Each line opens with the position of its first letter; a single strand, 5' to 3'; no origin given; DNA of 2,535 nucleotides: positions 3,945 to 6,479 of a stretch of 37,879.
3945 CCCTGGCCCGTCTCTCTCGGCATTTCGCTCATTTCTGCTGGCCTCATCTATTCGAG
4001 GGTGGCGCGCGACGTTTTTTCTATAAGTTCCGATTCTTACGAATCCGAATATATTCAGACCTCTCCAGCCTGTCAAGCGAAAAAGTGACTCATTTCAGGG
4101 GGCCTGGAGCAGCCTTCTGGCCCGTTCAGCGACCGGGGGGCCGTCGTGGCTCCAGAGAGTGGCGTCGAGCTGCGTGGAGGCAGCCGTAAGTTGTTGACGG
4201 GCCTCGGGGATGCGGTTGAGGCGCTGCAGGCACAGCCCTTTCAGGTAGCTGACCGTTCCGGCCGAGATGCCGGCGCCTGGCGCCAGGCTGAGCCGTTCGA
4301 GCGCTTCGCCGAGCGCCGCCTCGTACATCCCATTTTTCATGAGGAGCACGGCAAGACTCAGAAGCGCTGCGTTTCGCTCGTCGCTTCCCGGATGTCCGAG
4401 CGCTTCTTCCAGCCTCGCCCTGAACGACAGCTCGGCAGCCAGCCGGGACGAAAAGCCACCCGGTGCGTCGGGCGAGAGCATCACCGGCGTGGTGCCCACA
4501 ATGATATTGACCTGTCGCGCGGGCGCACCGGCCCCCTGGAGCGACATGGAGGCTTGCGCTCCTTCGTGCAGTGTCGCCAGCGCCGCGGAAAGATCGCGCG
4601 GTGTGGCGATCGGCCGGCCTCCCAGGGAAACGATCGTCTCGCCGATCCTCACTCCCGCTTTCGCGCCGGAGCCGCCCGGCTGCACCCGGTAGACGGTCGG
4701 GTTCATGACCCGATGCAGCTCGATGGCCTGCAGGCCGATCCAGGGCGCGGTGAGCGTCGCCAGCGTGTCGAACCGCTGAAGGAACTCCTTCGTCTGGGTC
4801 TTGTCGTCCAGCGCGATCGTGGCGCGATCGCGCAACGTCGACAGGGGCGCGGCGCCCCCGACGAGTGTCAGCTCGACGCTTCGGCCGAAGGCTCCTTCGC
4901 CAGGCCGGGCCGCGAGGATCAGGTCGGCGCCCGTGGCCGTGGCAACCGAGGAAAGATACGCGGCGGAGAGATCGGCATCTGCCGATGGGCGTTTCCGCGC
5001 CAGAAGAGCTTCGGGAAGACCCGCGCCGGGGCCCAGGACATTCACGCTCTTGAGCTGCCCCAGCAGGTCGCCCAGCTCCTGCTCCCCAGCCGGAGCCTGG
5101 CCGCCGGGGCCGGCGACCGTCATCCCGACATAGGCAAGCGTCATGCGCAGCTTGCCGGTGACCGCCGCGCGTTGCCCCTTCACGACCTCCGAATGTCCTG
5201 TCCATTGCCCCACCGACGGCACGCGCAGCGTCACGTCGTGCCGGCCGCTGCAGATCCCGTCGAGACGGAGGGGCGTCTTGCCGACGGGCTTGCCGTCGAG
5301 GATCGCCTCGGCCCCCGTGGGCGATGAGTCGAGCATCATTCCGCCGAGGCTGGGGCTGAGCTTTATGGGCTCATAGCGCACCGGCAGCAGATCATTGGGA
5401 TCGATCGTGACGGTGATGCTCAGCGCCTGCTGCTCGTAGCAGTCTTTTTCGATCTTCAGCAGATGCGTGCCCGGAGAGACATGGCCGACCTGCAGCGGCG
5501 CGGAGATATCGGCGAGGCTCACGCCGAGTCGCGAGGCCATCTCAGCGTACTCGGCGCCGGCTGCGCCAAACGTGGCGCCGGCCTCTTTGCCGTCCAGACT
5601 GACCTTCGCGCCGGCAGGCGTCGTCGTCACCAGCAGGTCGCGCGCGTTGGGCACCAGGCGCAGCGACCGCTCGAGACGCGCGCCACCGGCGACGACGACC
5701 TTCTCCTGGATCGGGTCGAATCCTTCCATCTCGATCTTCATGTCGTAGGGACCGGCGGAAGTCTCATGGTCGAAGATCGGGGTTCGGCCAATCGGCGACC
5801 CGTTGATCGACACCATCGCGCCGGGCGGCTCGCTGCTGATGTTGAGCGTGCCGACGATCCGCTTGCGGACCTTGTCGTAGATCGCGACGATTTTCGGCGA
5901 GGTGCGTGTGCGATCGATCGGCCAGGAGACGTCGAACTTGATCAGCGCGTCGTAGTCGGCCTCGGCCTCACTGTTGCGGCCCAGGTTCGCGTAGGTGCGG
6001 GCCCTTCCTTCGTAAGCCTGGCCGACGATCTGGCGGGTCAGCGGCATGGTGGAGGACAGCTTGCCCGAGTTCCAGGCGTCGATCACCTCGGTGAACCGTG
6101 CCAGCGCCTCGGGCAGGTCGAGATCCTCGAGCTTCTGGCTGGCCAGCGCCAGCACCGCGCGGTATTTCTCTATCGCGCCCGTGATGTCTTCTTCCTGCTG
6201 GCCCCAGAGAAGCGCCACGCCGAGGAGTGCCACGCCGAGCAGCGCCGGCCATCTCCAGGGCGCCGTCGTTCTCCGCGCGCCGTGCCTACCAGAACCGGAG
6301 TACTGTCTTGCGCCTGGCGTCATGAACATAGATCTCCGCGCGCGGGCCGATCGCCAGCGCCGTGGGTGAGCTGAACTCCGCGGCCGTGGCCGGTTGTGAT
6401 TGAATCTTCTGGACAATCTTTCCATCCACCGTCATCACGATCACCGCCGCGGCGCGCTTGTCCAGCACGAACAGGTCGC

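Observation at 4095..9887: Translationally coupled envelope signalling module: PEGA Ser/Thr kinase, TPR-propeller and TPR-PEGA-PDZ proteins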

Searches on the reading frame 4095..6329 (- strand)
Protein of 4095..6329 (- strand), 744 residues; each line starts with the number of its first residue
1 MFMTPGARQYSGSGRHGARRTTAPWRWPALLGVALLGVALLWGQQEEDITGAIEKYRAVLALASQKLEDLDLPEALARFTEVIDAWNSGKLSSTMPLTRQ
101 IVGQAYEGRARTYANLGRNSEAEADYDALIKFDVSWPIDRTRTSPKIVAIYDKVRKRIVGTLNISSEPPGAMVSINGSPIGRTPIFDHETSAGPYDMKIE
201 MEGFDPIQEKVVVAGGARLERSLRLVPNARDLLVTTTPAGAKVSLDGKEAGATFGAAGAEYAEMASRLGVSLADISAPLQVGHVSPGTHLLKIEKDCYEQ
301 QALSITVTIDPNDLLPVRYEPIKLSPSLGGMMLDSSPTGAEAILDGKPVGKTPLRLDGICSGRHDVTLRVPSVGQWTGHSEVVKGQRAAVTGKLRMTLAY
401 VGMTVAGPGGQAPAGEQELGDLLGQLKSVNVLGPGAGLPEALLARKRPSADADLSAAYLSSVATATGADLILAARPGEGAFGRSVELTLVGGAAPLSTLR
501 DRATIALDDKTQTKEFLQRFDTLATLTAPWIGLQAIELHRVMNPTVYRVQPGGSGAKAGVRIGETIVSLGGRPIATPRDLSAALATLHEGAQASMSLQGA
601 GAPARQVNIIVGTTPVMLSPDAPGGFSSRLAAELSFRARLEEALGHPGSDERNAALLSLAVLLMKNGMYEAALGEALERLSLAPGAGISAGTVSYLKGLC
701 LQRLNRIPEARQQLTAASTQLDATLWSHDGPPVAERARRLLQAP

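Call 8: search_protein_families(library=pfam, proteins=[window:4095-6329:-], max_evalue=0.01)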
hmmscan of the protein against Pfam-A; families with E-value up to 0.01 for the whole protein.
window:4095-6329:- (744 aa): 8 families
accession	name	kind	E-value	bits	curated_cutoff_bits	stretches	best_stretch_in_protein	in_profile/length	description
PF08308.17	PEGA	-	1.5e-34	118.2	20.8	2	160-227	2-69/71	PEGA domain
PF17820.7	PDZ_6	-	7.6e-08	32.4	27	1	546-596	2-51/54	PDZ domain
PF07719.23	TPR_2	-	1.9e-05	24.8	27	0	105-132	3-30/34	Tetratricopeptide repeat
PF13180.12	PDZ_2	-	0.00039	21.1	27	1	530-596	2-66/80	PDZ domain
PF13432.12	TPR_16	-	0.00087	20.1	32.7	0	61-131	2-59/65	Tetratricopeptide repeat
PF22820.2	TcaA_3rd_4th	-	0.0019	18.5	27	0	161-198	4-39/73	TcaA protein 3rd/4th domain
PF00595.29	PDZ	-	0.0023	18.7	23.2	1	543-586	26-69/81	PDZ domain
PF00515.34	TPR_1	-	0.0092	16.2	27.8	0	105-128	3-26/34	Tetratricopeptide repeat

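Call 21: find_homologous_proteins(query=window:4095-6329:-, max_evalue=1e-10)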
Query window:4095-6329:- (744 aa): 26 proteins with E <= 1e-10 among 8000 candidates.
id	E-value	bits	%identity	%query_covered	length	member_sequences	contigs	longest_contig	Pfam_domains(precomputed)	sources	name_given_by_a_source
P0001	0.0e+0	1544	100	96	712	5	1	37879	PF17820.8,PF08308.18,PF07719.24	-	-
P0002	0.0e+0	1012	67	94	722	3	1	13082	PF17820.8,PF00595.30,PF13180.13,PF08308.18,PF13620.13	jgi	-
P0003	1.9e-258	878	58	96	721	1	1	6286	PF17820.8,PF13180.13,PF08308.18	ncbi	-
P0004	1.9e-257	874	58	95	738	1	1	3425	PF17820.8,PF13180.13,PF00515.35,PF08308.18,PF13181.13,PF07719.24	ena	-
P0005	2.3e-257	874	57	96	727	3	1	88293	PF17820.8,PF13180.13,PF08308.18,PF13620.13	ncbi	ncbi:MAG TPA: PEGA domain-containing protein [Candidatus Polarisedimenticolia bacterium]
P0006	2.7e-256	871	58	94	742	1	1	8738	PF17820.8,PF13180.13,PF08308.18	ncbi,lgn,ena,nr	ncbi:MAG TPA: PEGA domain-containing protein [Candidatus Polarisedimenticolia bacterium]|nr:PEGA dom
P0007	3.6e-250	850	55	99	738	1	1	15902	PF17820.8,PF13180.13,PF08308.18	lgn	-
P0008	2.4e-249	848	57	94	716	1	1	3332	PF17820.8,PF13180.13,PF08308.18,PF13432.13,PF13620.13,PF13181.13,PF07719.24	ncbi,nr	ncbi:MAG TPA: PEGA domain-containing protein [Candidatus Polarisedimenticolia bacterium]|nr:PEGA dom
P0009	9.5e-244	829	55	94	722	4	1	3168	PF17820.8,PF13180.13,PF08308.18,PF13432.13,PF07719.24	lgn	-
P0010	7.2e-243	826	54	99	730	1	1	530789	PF17820.8,PF08308.18,PF13620.13,PF13181.13,PF07719.24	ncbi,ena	-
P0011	5.5e-242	823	55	95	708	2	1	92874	PF17820.8,PF13180.13,PF08308.18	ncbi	-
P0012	1.9e-236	805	54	94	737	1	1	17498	PF17820.8,PF13180.13,PF08308.18,PF07719.24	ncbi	-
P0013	2.0e-233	795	55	94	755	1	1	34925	PF08308.18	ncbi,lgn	-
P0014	1.9e-209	716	49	94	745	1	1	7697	PF17820.8,PF00595.30,PF13180.13,PF08308.18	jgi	-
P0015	3.6e-209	715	47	99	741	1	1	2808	PF17820.8,PF00595.30,PF13180.13,PF08308.18,PF07719.24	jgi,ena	-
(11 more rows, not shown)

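Call 27: find_related_loci(query=A2, collection=genome_contigs, flank=8000)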
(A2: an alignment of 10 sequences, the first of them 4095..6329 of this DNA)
Query A2 (744 aa) in genome_contigs; peptide patterns used: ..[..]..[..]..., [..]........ (x = any residue, [..] = any of these).
131 stretches matched a pattern; 4 encode a relative of the query (tblastn E <= 1e-3); 4 distinct loci.
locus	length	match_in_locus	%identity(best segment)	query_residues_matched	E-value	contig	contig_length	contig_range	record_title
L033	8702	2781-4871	58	44-741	0e+0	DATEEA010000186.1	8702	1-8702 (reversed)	MAG TPA_asm: Candidatus Polarisedimenticolia bacterium isolate SMAG_U8721 k141_1245907, whole genome shotgun sequence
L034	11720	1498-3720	54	3-743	0e+0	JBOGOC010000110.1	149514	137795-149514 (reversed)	MAG: Candidatus Polarisedimenticolia bacterium isolate M3-S_metawrap_bin.237 k127_637115, whole genome shotgun sequence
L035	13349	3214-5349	57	33-741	0e+0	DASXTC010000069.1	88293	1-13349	MAG TPA_asm: Candidatus Polarisedimenticolia bacterium isolate SMAG_U4682 k141_389626, whole genome shotgun sequence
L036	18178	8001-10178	54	7-743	0e+0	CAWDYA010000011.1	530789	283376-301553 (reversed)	MAG: uncultured Acidobacteriota bacterium isolate MFD05684.bin.1.277 genome assembly, contig: contig_96547, whole genome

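Call 38: search_solved_structures(query=A1, max_evalue=1)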
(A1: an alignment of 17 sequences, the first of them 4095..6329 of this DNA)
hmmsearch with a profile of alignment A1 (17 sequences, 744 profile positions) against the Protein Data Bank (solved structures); distinct sequences matched with E-value up to 1: 301 (the best 60 are shown).
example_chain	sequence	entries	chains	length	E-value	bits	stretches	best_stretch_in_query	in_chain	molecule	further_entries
22kg_A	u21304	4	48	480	2.6e-16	62.1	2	513-612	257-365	Probable periplasmic serine endoprotease DegP-like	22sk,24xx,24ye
3wkl_A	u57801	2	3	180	5.2e-13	51.2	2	539-601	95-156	Putative Zinc Metalloprotease AQ_1964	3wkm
6z05_A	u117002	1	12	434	1e-12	50.2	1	509-603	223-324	DegQ family serine endoprotease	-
7xs0_A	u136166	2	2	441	1.7e-12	49.5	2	538-602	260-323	Periplasmic serine endoprotease DegP-like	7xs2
6jjk_A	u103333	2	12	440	1.8e-12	49.4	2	537-608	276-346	Periplasmic serine endoprotease DegP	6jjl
3otp_A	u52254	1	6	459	1.8e-12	49.4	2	537-608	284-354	Protease do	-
1ky9_A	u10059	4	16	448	1.9e-12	49.4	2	537-608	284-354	PROTEASE DO | Periplasmic serine endoprotease DegP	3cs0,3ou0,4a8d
2zle_A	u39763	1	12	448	1.9e-12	49.4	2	537-608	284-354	Protease do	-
3mh4_A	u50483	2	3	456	1.9e-12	49.3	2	537-608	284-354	Protease do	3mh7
3mh5_A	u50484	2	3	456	1.9e-12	49.3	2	537-608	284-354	Protease do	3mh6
5y2d_A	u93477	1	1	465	2e-12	49.3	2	538-602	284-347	Periplasmic serine endoprotease DegP-like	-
6jjo_A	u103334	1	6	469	2.1e-12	49.2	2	537-608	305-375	Periplasmic serine endoprotease DegP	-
7cqc_A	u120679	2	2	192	2.2e-12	49.1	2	539-601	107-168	Putative zinc metalloprotease aq_1964,PA14 from Podoplanin,Putative zinc metalloprotease a | Putative zinc metalloprotease aq_1964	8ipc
6akq_A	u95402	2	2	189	2.8e-12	48.8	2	540-601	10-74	PDZ tandem fragment of A. aeolicus site-2 protease homolog with the PA tag insertion | PDZ tandem fragment with PA tag insertion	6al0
6icf_A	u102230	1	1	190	3.1e-12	48.6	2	540-601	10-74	Putative zinc metalloprotease aq_1964,Putative zinc metalloprotease aq_1964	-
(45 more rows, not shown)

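Call 43: predict_structure(alignment_id=A1)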
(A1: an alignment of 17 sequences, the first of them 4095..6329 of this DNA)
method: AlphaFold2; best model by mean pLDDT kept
length: 744 residues; sequences in the alignment: 17
mean_pLDDT: 87.3   pTM: 0.64
mean pLDDT of the five models: 87.3, 86.1, 85.1, 84.9, 84.7
residues with pLDDT >= 90: 496; 70-90: 185; 50-70: 18; < 50: 45
segments of 3 or more residues with pLDDT < 50: 1-28, 32-47
pLDDT, mean of each block of 10 residues (from residue 1): 31 32 43 46 48 88 92 94 91 84 94 93 94 88 90 92 92 92 92 93 91 91 90 92 93 90 89 91 90 93 89 84 93 95 93 94 93 89 93 94 87 89 91 89 82 81 91 84 85 87 90 90 90 91 92 90 95 93 91 94 92 87 78 94 91 95 94 95 89 97 96 96 89 93 77
secondary structure, 60 per line:
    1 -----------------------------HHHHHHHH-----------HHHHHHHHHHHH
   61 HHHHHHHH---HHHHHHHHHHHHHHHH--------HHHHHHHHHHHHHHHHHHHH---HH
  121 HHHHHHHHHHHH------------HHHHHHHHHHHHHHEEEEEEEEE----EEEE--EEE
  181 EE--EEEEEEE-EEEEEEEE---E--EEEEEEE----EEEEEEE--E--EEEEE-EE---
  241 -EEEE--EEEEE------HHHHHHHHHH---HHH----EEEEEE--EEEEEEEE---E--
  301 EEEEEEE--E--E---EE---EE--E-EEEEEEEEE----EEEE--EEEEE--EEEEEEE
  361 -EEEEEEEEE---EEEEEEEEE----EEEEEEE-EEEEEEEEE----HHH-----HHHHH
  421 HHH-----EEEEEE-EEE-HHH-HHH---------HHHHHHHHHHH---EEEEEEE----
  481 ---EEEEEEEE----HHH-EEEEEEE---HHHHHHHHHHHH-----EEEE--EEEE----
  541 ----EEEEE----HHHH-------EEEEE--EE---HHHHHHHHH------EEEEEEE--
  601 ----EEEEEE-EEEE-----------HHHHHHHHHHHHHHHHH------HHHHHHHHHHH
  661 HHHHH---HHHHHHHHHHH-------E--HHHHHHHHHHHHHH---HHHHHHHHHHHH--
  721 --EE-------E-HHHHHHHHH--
elements in order (helices of 4 or more, strands of 3 or more residues): H30-37 H49-68 H72-87 H96-115 H119-132 H145-158 E159-167 E172-175 E178-182 E185-191 E193-200 E207-213 E218-224 E230-234 E242-245 E248-252 H259-268 E279-284 E287-294 E301-307 E328-336 E341-344 E347-351 E354-360 E362-370 E374-382 E387-393 E395-403 H416-423 E429-434 E436-438 H456-466 E470-476 E484-491 E500-506 H510-521 E527-530 E533-536 E545-549 H554-557 E565-569 H577-585 E592-598 E605-610 E612-615 H627-643 H650-665 H669-679 H690-703 H707-718 H734-742

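Call 47: fold_search(model_id=the predicted structure, library=pdb)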
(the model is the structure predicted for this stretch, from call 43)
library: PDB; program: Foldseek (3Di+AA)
matches with E <= 10: 1401; with E <= 0.001: 97
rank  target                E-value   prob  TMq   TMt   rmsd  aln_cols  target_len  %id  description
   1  6fwv_B                5.0e-09  1.00  0.14  0.19  13.0       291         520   13  The Bacillus anthracis TIE protein (released 2018-08-08)
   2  8k2y_A                1.3e-06  1.00  0.12  0.30  11.8       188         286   18  Crystal structure of MucD (released 2023-11-29)
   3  3gdu_C                1.4e-06  1.00  0.12  0.30  12.6       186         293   12  Crystal structure of DegS H198P/D320A mutant modified by DFP and in complex with YRF peptide (released 2009-03-31)
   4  3gdv_C                2.3e-06  1.00  0.13  0.30  12.5       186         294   13  Crystal structure of DegS H198P/D320A mutant modified by DFP and in complex with YQF peptide (released 2009-03-31)
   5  5zvj                  2.4e-06  1.00  0.12  0.28  15.9       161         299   14  Crystal structure of HtrA1 from Mycobacterium tuberculosis (released 2018-09-05)
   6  2z9i_A                3.5e-06  1.00  0.12  0.31  12.2       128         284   21  Crystal structure of RV0983 from Mycobacterium tuberculosis- Proteolytically active form (released 2008-06-10)
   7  7w4s                  3.7e-06  1.00  0.12  0.30  12.0       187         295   15  Structure of the M. tuberculosis HtrA S363A mutant at room-temperature (released 2022-12-07)
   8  6ieo                  5.3e-06  1.00  0.12  0.30  10.0       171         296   15  Crystal structure of Mycobacterium tuberculosis HtrA1 (Rv1223) in regulated conformation (released 2018-12-19)
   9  4rqy_A                5.6e-06  1.00  0.13  0.29  11.2       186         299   11  RE-REFINED STRUCTURE OF 1TE0 - STRUCTURAL ANALYSIS of DEGS, A STRESS SENSOR OF THE BACTERIAL PERIPLASM (released 2015-03-11)
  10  7w4u                  5.9e-06  1.00  0.12  0.29  15.2       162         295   16  Structure of the M. tuberculosis HtrA S407A mutant at room-temperature (released 2022-12-07)
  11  3gdv_A                5.9e-06  1.00  0.12  0.29  11.6       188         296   13  Crystal structure of DegS H198P/D320A mutant modified by DFP and in complex with YQF peptide (released 2009-03-31)
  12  8k2y_B                6.2e-06  1.00  0.12  0.31  11.8       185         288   18  Crystal structure of MucD (released 2023-11-29)
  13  7w21                  7.7e-06  1.00  0.12  0.30  10.4       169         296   14  Structure of the M. tuberculosis HtrA N269A mutant (released 2022-11-23)
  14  6ew9_A                7.7e-06  1.00  0.12  0.29  11.6       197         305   12  CRYSTAL STRUCTURE OF DEGS STRESS SENSOR PROTEASE IN COMPLEX WITH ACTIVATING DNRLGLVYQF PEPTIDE (released 2018-04-25)
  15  3stj_A                9.6e-06  1.00  0.12  0.28  15.4       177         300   19  Crystal structure of the protease + PDZ1 domain of DegQ from Escherichia coli (released 2011-07-27)
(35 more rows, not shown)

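Call 49: search_protein_families(library=ncbifam, proteins=[window:4095-6323:-], max_evalue=0.001)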
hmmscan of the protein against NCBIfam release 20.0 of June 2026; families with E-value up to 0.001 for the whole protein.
window:4095-6323:- (742 aa): 4 families
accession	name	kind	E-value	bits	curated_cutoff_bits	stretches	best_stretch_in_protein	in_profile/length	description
NF047815.1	LIC10124_lipo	equivalog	3.9e-11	42.2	650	1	140-251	180-293/516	LIC10124 family lipoprotein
TIGR02037.1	degP_htrA_DO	subfamily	4.1e-06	26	416.2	1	533-610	252-328/434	Do family serine endopeptidase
NF040960.1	MamE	equivalog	8.6e-06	24.6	800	1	544-614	471-539/659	magnetosome formation protease MamE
NF041199.1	trx7_PDZ_seleno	equivalog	0.00018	20.5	300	1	534-599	197-263/390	Trx7/PDZ domain-containing (seleno)protein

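Call 69: search_protein_representatives(alignment_id=A1)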
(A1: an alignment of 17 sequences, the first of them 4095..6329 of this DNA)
Query: 17 sequences, 744 profile positions. Proteins with E-value up to 0.001 (for the whole library): 96102; up to 1e-10: 24648; up to 1e-30: 2085. The best 150 are listed.
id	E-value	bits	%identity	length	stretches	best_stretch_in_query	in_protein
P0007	0.0e+00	1125.3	-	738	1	1-741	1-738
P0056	0.0e+00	1064.7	-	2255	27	155-253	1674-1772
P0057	2.7e-258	875.5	-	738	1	1-741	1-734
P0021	3.8e-189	646.8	-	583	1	155-741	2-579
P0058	3.5e-183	627.1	-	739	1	27-741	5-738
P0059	7.8e-180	616.0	-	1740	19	158-253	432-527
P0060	1.3e-178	612.0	-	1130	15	280-394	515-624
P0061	1.5e-175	601.9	-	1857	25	157-393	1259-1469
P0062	8.0e-175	599.5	-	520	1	222-741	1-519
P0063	2.5e-174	597.8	-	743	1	18-739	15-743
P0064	4.4e-159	547.4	-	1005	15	277-394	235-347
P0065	1.7e-150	519.0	-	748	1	14-741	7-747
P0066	8.8e-142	490.2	-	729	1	36-741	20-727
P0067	8.0e-140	483.8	-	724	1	25-739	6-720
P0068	9.6e-137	473.6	-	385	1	365-741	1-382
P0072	2.6e-132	458.9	-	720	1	47-741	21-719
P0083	5.8e-124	431.3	-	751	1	71-741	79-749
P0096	4.5e-113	395.3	-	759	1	66-742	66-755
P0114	1.3e-107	377.3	-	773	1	54-741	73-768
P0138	1.5e-99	350.6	-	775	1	59-742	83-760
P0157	7.7e-96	338.3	-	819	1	94-741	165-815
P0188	1.1e-90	321.3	-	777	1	59-741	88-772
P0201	7.9e-89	315.1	-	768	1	56-739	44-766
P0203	1.6e-88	314.1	-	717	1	60-740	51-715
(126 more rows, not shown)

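Call 70: find_encoding_contigs(protein=P0203, flank=6000, max_places=3)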
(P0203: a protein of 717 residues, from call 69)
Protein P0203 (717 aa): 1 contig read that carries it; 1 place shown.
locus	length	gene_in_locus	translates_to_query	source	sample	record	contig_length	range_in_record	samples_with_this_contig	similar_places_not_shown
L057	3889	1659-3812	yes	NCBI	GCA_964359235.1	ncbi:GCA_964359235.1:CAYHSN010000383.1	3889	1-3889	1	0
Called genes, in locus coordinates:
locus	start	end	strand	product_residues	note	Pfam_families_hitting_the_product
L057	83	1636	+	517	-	PF13525:YfiO, PF00515:TPR_1 (faint), PF07719:TPR_2 (faint), PF13174:TPR_6 (faint), PF13181:TPR_8 (faint), PF13414:TPR_11 (faint), PF13424:TPR_12 (faint), PF13432:TPR_16, +3 more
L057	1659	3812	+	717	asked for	PF00515:TPR_1 (faint), PF07719:TPR_2 (faint), PF13174:TPR_6 (faint), PF13181:TPR_8 (faint), PF08308:PEGA (faint), PF13180:PDZ_2, PF17820:PDZ_6 (weak)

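Call 71: list_cluster_members(proteins=[P0063, P0065, P0072, P0083, P0096, P0114, P0138, P0157, P0201, P0188])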
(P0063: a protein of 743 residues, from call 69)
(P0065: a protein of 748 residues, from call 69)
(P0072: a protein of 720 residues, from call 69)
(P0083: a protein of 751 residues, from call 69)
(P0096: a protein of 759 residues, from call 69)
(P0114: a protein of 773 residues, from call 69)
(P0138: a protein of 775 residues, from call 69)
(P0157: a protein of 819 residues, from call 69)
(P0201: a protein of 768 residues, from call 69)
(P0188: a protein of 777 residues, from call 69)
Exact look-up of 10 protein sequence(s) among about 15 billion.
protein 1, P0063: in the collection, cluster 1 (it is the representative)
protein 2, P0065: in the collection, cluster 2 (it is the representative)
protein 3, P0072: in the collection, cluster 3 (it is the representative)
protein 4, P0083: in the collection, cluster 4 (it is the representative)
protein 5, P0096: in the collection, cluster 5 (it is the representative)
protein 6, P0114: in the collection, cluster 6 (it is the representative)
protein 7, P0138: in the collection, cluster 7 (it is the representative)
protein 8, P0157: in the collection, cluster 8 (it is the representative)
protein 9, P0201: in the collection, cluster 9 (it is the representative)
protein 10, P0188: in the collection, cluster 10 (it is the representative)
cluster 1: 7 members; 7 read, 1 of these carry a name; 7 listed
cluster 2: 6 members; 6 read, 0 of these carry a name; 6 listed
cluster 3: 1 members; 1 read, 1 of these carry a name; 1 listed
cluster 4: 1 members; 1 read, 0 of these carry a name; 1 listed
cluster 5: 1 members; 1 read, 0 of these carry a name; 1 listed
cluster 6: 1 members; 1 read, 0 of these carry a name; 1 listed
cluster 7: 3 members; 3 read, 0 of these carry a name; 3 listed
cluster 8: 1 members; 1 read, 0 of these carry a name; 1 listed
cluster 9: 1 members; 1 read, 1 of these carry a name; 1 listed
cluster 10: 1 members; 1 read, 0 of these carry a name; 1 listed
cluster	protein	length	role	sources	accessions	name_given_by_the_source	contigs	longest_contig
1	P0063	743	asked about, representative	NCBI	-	-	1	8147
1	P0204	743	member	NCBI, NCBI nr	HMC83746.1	MAG TPA: PEGA domain-containing protein [Candidatus Polarisedimenticolia bacterium] | PEGA domain-containing protein [Candidatus Polarisedimenticolia bacterium]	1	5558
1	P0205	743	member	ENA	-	-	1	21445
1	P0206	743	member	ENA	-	-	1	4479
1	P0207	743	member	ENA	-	-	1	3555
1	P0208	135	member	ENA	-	-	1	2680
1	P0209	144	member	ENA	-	-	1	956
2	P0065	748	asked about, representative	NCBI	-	-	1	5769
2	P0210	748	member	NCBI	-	-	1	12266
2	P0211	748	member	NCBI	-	-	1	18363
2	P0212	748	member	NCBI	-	-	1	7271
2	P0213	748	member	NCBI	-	-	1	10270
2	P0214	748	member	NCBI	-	-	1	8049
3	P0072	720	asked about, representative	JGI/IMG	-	hypothetical protein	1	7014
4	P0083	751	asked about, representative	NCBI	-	-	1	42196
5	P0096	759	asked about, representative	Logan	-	-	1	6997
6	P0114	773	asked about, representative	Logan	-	-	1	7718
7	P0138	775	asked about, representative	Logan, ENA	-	-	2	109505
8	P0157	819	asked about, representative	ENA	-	-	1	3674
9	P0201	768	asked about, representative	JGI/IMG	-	tetratricopeptide (TPR) repeat protein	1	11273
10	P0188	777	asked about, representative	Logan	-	-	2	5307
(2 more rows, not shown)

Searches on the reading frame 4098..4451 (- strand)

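Call 63: search_protein_families(library=pfam, proteins=[window:4098-4451:-], max_evalue=10)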
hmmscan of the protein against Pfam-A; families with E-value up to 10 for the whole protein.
seq(118 aa): 12 families
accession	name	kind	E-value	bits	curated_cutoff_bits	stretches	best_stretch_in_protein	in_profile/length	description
PF13432.12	TPR_16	-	9.7e-05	23.2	32.7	2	11-59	17-63/65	Tetratricopeptide repeat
PF07719.23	TPR_2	-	0.00023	21.5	27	2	29-52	3-26/34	Tetratricopeptide repeat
PF00515.34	TPR_1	-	0.0021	18.3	27.8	1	29-47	3-21/34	Tetratricopeptide repeat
PF09976.15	TPR_21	-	0.012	15.8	25.5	1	12-97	97-178/193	Tetratricopeptide repeat-like domain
PF12895.13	ANAPC3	-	0.014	16.1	27.2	1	25-88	21-79/82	Anaphase-promoting complex, cyclosome, subunit 3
PF13424.12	TPR_12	-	0.026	15.1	30.1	1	27-91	3-71/77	Tetratricopeptide repeat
PF13431.12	TPR_17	-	0.14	12.9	24.4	1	29-47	15-33/34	Tetratricopeptide repeat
PF13174.12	TPR_6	-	0.2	12.8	26.3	0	29-53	2-25/33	Tetratricopeptide repeat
PF10144.15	SMP_2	-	0.24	11.5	28.9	1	79-111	71-103/159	Bacterial virulence factor haemolysin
PF13428.12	TPR_14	-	0.29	12.4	23.5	1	28-59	2-33/44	Tetratricopeptide repeat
PF14559.12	TPR_19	-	0.89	10.4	25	1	12-47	12-45/68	Tetratricopeptide repeat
PF07721.20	TPR_4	-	4.4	8.6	27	0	28-47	2-21/26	Tetratricopeptide repeat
